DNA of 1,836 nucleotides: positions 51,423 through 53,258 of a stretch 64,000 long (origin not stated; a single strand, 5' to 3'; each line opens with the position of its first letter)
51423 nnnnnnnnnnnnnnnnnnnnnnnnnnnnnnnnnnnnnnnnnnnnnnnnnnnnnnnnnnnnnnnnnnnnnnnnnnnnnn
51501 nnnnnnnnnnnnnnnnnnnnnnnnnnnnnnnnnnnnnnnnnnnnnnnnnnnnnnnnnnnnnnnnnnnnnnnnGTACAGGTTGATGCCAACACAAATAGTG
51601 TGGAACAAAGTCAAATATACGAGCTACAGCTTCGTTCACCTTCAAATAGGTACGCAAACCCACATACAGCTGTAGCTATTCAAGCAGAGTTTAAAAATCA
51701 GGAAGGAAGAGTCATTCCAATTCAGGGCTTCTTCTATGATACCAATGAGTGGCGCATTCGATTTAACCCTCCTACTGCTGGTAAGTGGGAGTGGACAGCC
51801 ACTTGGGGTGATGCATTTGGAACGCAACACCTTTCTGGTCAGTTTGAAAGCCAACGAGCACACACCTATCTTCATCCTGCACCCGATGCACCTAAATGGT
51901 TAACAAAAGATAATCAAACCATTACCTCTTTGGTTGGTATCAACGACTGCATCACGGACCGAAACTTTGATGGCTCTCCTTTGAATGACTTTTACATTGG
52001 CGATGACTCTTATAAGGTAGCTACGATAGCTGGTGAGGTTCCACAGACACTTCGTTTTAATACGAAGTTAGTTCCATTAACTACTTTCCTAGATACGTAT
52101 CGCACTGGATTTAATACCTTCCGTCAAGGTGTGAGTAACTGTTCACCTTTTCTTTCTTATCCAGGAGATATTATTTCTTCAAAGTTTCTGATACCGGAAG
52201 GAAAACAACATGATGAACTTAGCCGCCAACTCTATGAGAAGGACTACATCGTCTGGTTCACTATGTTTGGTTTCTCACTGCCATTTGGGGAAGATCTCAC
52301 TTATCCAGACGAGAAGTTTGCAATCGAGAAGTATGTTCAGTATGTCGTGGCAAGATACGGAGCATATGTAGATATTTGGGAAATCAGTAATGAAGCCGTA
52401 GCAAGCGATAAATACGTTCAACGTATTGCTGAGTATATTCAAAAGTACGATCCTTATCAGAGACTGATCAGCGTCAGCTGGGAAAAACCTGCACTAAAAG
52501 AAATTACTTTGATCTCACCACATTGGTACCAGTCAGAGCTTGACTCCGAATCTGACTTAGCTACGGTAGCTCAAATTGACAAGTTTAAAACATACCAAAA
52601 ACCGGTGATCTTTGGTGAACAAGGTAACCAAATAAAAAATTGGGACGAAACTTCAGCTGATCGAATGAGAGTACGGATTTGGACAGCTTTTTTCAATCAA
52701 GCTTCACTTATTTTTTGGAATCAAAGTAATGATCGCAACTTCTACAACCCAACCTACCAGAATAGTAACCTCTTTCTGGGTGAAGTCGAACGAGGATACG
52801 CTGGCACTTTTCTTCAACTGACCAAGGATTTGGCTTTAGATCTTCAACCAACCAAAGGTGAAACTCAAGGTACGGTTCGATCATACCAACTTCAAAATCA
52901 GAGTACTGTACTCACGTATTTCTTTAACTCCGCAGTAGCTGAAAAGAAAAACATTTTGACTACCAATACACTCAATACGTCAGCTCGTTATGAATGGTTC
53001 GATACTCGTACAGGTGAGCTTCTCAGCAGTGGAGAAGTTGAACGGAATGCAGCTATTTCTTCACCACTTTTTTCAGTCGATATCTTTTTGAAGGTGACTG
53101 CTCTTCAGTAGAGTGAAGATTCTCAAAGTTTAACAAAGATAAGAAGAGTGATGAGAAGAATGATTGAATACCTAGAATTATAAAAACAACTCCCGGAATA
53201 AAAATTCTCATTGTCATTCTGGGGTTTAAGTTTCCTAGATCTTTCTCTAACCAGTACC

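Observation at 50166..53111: Unusual fusion of a PQQ-type beta-propeller with a GH5/GH140-like TIM-barrel domain on a membrane anchor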

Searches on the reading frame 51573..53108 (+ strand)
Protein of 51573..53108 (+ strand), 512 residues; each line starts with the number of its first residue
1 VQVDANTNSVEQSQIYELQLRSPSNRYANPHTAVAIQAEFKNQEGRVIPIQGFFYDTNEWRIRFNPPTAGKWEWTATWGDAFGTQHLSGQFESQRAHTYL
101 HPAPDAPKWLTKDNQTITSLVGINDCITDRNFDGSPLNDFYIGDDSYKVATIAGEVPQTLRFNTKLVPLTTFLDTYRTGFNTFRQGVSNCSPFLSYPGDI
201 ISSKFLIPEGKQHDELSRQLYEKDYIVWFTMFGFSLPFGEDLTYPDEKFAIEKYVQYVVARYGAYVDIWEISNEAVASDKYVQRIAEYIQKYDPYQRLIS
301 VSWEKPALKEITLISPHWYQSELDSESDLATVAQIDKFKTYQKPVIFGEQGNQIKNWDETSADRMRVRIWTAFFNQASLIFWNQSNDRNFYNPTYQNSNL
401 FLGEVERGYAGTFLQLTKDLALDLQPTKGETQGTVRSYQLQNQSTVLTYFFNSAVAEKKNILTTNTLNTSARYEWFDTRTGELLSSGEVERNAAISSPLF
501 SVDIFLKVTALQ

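Call 17: search_solved_structures(query=A2, max_evalue=1, show_alignments=3)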
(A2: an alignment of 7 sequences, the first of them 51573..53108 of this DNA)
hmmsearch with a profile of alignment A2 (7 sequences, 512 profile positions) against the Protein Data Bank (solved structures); distinct sequences matched with E-value up to 1: 4.
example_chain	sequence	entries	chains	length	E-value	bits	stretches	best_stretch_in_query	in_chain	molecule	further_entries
4n0r_A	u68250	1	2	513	5.9e-11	45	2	28-75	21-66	putative glycoside hydrolase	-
4zr7_A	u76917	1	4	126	0.037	16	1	280-370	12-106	Sensor histidine kinase ResE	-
6u7i_A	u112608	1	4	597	0.64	11.9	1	266-365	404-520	Beta-glucuronidase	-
3wfl_A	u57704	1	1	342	0.81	11.6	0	243-277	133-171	beta-mannanase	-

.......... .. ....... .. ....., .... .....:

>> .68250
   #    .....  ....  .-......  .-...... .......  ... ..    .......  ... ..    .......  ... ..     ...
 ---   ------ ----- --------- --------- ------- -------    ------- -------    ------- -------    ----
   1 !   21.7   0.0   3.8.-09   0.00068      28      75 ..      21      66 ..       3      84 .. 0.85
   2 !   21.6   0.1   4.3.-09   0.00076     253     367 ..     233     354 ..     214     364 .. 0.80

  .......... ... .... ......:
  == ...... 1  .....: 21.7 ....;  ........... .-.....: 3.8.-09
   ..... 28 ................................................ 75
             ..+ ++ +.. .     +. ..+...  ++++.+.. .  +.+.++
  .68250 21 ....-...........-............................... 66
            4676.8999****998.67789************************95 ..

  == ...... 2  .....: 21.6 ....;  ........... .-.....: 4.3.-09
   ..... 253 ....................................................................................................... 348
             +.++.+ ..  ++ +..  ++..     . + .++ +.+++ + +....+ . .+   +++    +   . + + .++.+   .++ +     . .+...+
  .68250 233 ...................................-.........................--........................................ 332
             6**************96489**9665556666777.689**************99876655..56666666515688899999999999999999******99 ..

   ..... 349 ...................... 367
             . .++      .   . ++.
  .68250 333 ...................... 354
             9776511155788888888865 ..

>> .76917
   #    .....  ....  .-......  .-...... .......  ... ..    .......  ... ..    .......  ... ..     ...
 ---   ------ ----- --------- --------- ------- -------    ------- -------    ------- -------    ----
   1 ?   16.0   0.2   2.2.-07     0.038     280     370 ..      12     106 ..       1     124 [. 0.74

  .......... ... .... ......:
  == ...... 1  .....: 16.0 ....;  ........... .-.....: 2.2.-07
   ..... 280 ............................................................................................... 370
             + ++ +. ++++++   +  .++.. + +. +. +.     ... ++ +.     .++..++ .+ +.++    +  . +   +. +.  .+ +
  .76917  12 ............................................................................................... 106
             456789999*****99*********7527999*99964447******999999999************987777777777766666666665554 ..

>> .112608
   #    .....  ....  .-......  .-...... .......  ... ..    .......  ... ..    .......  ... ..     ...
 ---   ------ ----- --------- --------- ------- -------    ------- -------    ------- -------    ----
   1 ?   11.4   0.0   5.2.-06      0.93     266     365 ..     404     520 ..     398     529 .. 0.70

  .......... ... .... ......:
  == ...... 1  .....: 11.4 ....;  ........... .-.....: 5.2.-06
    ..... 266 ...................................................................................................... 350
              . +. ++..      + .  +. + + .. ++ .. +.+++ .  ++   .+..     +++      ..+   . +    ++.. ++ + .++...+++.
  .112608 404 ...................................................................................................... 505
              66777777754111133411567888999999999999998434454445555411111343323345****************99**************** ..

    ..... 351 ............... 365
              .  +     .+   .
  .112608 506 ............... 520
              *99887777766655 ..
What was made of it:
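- Closest known: BVU_0362. Different: It has 'DE' where this protein has 'GE' at the nucleophile position (call 17).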

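Call 29: search_protein_representatives(alignment_id=A2)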
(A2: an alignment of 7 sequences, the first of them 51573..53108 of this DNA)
Query: 7 sequences, 512 profile positions. Proteins with E-value up to 0.001 (for the whole library): 2959; up to 1e-10: 702; up to 1e-30: 300. The best 150 are listed.
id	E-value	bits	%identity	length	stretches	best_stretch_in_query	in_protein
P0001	2.5e-258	874.4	-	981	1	1-511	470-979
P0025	2.4e-227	772.2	-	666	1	4-510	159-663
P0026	1.3e-206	703.8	-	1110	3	6-509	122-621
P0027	2.5e-184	630.3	-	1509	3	2-509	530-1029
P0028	2.3e-153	528.1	-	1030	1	5-511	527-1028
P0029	8.4e-147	506.5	-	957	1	3-510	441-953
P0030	3.2e-138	478.2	-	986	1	7-510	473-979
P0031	3.3e-135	468.2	-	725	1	3-511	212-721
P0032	6.1e-133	460.7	-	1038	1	4-510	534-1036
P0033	6.7e-132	457.3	-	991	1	2-511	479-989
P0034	1.0e-130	453.4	-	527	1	8-511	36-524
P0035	3.6e-130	451.6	-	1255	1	8-510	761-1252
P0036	1.4e-129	449.7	-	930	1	5-509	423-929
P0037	2.5e-127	442.2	-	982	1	6-511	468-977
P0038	1.3e-126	439.9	-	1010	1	9-510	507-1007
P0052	8.0e-118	410.9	-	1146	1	16-510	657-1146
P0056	5.1e-116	404.9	-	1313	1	6-510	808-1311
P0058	1.1e-115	403.7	-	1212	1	5-509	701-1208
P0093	2.4e-102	359.8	-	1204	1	10-510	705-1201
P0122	4.9e-88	312.6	-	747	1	5-509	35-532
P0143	4.1e-77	276.5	-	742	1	1-510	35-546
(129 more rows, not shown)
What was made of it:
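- Tried and rejected: The exhaustive profile search with the C-terminal module alone corrected this (call 29).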

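Call 37: find_related_loci(query=A3, collection=genome_contigs, flank=8000)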
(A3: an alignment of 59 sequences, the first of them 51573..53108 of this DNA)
Query A3 (512 aa) in genome_contigs; peptide patterns used: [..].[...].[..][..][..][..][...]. (x = any residue, [..] = any of these).
169 stretches matched a pattern; 160 encode a relative of the query (tblastn E <= 1e-3); the best 80 are kept; 79 distinct loci.
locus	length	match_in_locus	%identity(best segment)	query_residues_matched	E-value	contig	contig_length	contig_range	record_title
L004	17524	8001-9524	57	1-507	0e+0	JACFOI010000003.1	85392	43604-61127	MAG: Patescibacteria group bacterium isolate BROCD046 NODE_312_length_85392_cov_8.298792, whole genome shotgun sequence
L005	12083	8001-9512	54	6-510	0e+0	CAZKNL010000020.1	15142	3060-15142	MAG TPA_asm: uncultured Pseudomonadales bacterium isolate SRP200132_co2_242 genome assembly, contig: NODE_3277_length_15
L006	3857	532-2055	52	1-508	0e+0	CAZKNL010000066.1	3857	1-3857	MAG TPA_asm: uncultured Pseudomonadales bacterium isolate SRP200132_co2_242 genome assembly, contig: NODE_34099_length_3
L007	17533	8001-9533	37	1-509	2e-98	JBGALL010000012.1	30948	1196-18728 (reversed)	MAG: Candidatus Woesebacteria bacterium isolate MAG_MBR_H10.109 MBRH10-109_opera_contig_5152, whole genome shotgun seque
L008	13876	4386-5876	38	10-504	1e-96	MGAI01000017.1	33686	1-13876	MAG: Candidatus Roizmanbacteria bacterium RIFCSPLOWO2_01_FULL_37_16 rifcsplowo2_01_scaffold_1698, whole genome shotgun s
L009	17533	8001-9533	35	2-508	7e-91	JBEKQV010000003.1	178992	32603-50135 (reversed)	MAG: Candidatus Microgenomates bacterium isolate SPRUCE 496 SPRUCE_496_3, whole genome shotgun sequence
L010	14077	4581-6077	34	2-511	1e-84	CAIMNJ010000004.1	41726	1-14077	uncultured bacterium isolate LaPlata_bin-1529 genome assembly, contig: bin-1529:04/18, whole genome shotgun sequence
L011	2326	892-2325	35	1-481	3e-85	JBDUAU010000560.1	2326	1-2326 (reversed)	MAG: Saprospiraceae bacterium isolate cluster4_bin.199 NODE_299526_length_2326_cov_5.679877, whole genome shotgun sequen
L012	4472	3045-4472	34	2-489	2e-82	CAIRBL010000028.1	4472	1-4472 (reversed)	uncultured bacterium isolate LaPlata-b_bin-0293 genome assembly, contig: bin-0293:028/105, whole genome shotgun sequence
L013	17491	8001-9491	34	2-508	2e-79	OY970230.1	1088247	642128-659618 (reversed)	MAG: Candidatus Gottesmanbacteria bacterium isolate MFD01689.bin.c.3 genome assembly, chromosome: 1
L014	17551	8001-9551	33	1-504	1e-78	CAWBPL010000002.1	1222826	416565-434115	MAG: Candidatus Gottesmanbacteria bacterium isolate MFD01476.bin.2.135 genome assembly, contig: contig_74641, whole geno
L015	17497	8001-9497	31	2-511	1e-78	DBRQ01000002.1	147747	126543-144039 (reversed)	MAG TPA_asm: Candidatus Pacebacteria bacterium UBA1364 UBA1364_contig_776, whole genome shotgun sequence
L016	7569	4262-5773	33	1-510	4e-74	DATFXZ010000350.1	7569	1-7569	MAG TPA_asm: Terriglobia bacterium isolate SMAG_U9530 k141_7697643, whole genome shotgun sequence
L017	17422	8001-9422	34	24-508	5e-72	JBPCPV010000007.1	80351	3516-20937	MAG: Chloroflexia bacterium isolate TH_ant_mag_191 S1Ck127_10178946_flag_0_multi_29.9964_len_80351, whole genome shotgun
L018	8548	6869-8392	35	3-509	5e-82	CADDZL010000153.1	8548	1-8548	Chloroflexi bacterium isolate 22 genome assembly, contig: NODE_6355_length_8548_cov_4.959862, whole genome shotgun seque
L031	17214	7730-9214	31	10-510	1e-77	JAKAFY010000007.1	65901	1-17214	MAG: bacterium isolate WY2.bin139 NODE_570_length_65901_cov_2.175024, whole genome shotgun sequence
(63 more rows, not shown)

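Call 42: predict_structure(alignment_id=A3)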
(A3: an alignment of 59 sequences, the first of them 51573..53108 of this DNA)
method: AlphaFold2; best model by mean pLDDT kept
length: 512 residues; sequences in the alignment: 59
mean_pLDDT: 95.7   pTM: 0.93
mean pLDDT of the five models: 95.7, 95.0, 95.0, 94.9, 94.7
residues with pLDDT >= 90: 476; 70-90: 30; 50-70: 6; < 50: 0
segments of 3 or more residues with pLDDT < 50: none
pLDDT, mean of each block of 10 residues (from residue 1): 98 98 96 97 98 98 98 98 98 98 98 98 96 95 75 74 87 97 95 86 92 98 98 93 94 98 98 96 98 98 96 98 96 98 98 95 98 99 93 93 97 98 96 98 98 96 98 99 99 98 98 90
secondary structure, 60 per line:
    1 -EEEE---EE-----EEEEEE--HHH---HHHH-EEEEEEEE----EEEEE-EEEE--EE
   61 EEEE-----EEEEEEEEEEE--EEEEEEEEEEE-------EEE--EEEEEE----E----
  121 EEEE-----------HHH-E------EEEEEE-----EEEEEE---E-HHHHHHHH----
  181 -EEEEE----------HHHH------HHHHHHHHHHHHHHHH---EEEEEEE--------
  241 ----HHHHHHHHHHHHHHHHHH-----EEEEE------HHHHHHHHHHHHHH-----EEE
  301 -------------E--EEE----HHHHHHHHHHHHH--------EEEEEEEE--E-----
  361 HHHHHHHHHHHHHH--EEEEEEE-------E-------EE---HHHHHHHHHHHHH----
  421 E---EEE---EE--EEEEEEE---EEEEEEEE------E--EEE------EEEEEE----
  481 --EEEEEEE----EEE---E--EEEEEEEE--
elements in order: E2-5 E16-21 H30-33 E35-42 E47-51 E53-56 E59-64 E70-80 E83-93 E101-103 E106-111 E121-124 E147-152 E158-163 H169-176 E182-186 H197-200 H207-222 E226-232 H245-262 E268-272 H279-292 E298-300 E317-319 H324-336 E345-352 H361-374 E377-383 H404-416 E425-427 E435-441 E445-452 E462-464 E471-476 E483-489 E494-496 E503-510
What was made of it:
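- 51918..52823 (+): Clan GH-A (β/α)8 catalytic barrel (aa ~585-886). AF2 with the 59-sequence alignment gives mean pLDDT 95.7 and pTM 0.93 (call 42).
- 52389..52394 (+): N742-E743, the predicted general acid/base Glu of the 'NE' motif at the end of β4 (WEISNEA). Follows the model strand at aa 737-741 (call 42).
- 52617..52619 (+): E818, the predicted catalytic nucleophile at the end of β7 (FGEQG). Lies within the model strand at aa 814-821 (call 42).
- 52833..53108 (+): C-terminal β-sandwich (aa 890-981). pLDDT above 95 (call 42).
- On Clan GH-A, DUF5060-associated GH5-like (ManDH5/4n0r-type) glycosidases: AF2 model with mean pLDDT 95.7 and pTM 0.93, showing eight β/α units (call 42). They follow the strand at aa 737-741 (call 42). 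It lies in the strand at aa 814-821 (call 42).
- They sit on β4 and β7 of a model with pLDDT 95.7 (call 42).
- Tried and rejected: It was kept only for the propeller and the TM helix, and redone with a 59-sequence alignment of the module (call 42).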

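Call 44: fold_search(model_id=the predicted structure, library=pdb)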
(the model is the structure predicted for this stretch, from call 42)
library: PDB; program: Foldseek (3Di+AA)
matches with E <= 10: 1770; with E <= 0.001: 495
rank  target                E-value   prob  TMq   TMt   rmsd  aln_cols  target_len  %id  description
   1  9gpc                  7.3e-28  1.00  0.67  0.61   6.9       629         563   16  The crystal structure of ManDH5 E303Q mutant at 1.4 Angstroms Resolution - a beta-D-Mannanase of GH5 family from Dictyog (released 2025-09-17)
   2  9gmj                  9.1e-28  1.00  0.68  0.62   6.4       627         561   15  The crystal structure of ManDH5 Selenomethionine derivative at 1.6 Angstroms resolution - a beta-D-Mannanase of GH5 fami (released 2025-09-10)
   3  9gpa                  1.1e-27  1.00  0.70  0.64   5.6       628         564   15  ManDH5- a beta-D-Mannanase of GH5 family from Dictyoglomus thermophilium (released 2025-09-17)
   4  9gpg_A                1.7e-27  1.00  0.69  0.63   6.3       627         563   16  Complex of ManDH5 native enzyme with Mannobiose after co crystallization with Mannopentaose at 1.7 angstroms resolutio (released 2025-09-17)
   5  9gpe_A                2.3e-27  1.00  0.67  0.62   6.7       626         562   15  ManDH5 E303Q in complex with mannotetraose after co-crystalliztion with mannotetraose at 1.6 angstroms resolution a be (released 2025-09-17)
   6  4n0r_A                2.1e-19  1.00  0.64  0.64   6.8       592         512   14  Crystal structure of a putative glycoside hydrolase (BVU_0362) from Bacteroides vulgatus ATCC 8482 at 1.80 A resolutio (released 2013-10-23)
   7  4n0r_B                5.7e-19  1.00  0.62  0.63   7.2       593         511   15  Crystal structure of a putative glycoside hydrolase (BVU_0362) from Bacteroides vulgatus ATCC 8482 at 1.80 A resolutio (released 2013-10-23)
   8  1wzm_A                3.7e-13  1.00  0.48  0.43  19.1       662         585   10  Thermoactinomyces vulgaris R-47 alpha-amylase II (TVA II) mutatnt R469K (released 2005-03-22)
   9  5msy_B                7.1e-13  1.00  0.55  0.62   6.2       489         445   14  Glycoside hydrolase BT_1012 (released 2017-03-22)
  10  1gvi_A                7.1e-13  1.00  0.48  0.43  19.0       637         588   12  Thermus maltogenic amylase in complex with beta-CD (released 2002-06-06)
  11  1wzl_A                7.5e-13  1.00  0.48  0.42  18.9       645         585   10  Thermoactinomyces vulgaris R-47 alpha-amylase II (TVA II) mutatnt R469L (released 2005-03-22)
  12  1wzk_A                7.5e-13  1.00  0.48  0.43  18.9       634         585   10  Thermoactinomyces vulgaris R-47 alpha-amylase II (TVA II) mutatnt D465N (released 2005-03-22)
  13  4qfu_G                1.6e-12  1.00  0.54  0.59   6.1       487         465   13  Crystal structure of a glycoside hydrolase family 5 (BVU_2644) from Bacteroides vulgatus ATCC 8482 at 1.90 A resolutio (released 2014-07-02)
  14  1jf6_A                2.2e-12  1.00  0.48  0.43  18.9       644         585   10  Crystal structure of thermoactinomyces vulgaris r-47 alpha-amylase mutant F286Y (released 2002-05-22)
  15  5msy_C                3.0e-12  1.00  0.55  0.61   5.9       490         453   14  Glycoside hydrolase BT_1012 (released 2017-03-22)
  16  8t9w_C                3.2e-12  1.00  0.55  0.64   5.7       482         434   12  Crystal structure of a GH140 apiosidase derived from a lignocellulolytic enriched mangrove metagenome. (released 2024-02-07)
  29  8t9w_B                1.2e-11  1.00  0.54  0.63   5.9       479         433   10  Crystal structure of a GH140 apiosidase derived from a lignocellulolytic enriched mangrove metagenome. (released 2024-02-07)
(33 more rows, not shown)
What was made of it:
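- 51918..52823 (+): Foldseek 7e-28 (call 44).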

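Call 45: search_protein_families(library=pfam, alignment_id=A3, max_evalue=0.001)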
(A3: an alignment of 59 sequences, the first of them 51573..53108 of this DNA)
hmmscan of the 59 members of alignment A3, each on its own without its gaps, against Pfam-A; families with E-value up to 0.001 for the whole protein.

A. member 1, window:51573-53108:+ (512 aa): 2 families
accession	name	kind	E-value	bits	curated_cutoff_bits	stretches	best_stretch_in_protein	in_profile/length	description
PF16586.11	DUF5060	-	1.9e-14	54.1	27.2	1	10-77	2-68/70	Domain of unknown function (DUF5060)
PF13204.13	Apiosidase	-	4.4e-06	26.9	26.5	1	250-375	127-269/320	Apiosidase-like, catalytic domain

B. families by the number of members that match (of 59 scanned): 8 families
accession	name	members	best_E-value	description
PF16586.11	DUF5060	59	2.8e-18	Domain of unknown function (DUF5060)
PF13204.13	Apiosidase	15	4.4e-06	Apiosidase-like, catalytic domain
PF18962.6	Por_Secre_tail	3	7.9e-11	Secretion system C-terminal sorting domain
PF02836.23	Glyco_hydro_2_C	3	6.9e-08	Glycosyl hydrolases family 2, TIM barrel domain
PF00150.24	Cellulase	1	2.6e-06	Cellulase (glycosyl hydrolase family 5)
PF00232.24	Glyco_hydro_1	1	0.00017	Glycosyl hydrolase family 1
PF12904.13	Collagen_bind_2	1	0.00023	Putative collagen-binding domain of a collagenase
PF09863.15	DUF2090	1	0.00069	Uncharacterized protein conserved in bacteria (DUF2090)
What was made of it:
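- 51573..51860 (+): DUF5060 Ig-like β-sandwich (aa 470-565). Present in 59 of 59 family members (call 45).
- On Clan GH-A, DUF5060-associated GH5-like (ManDH5/4n0r-type) glycosidases: Pfam Cellulase (GH5) matched only 1 of 59 members (call 45).
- On GH140 (Pfam PF13204 Apiosidase/DUF4038): 15 of 59 members match at E <= 1e-3 (call 45).
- Closest known: GH140 apiosidases. Different: Only 15 of 59 family members match (call 45).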
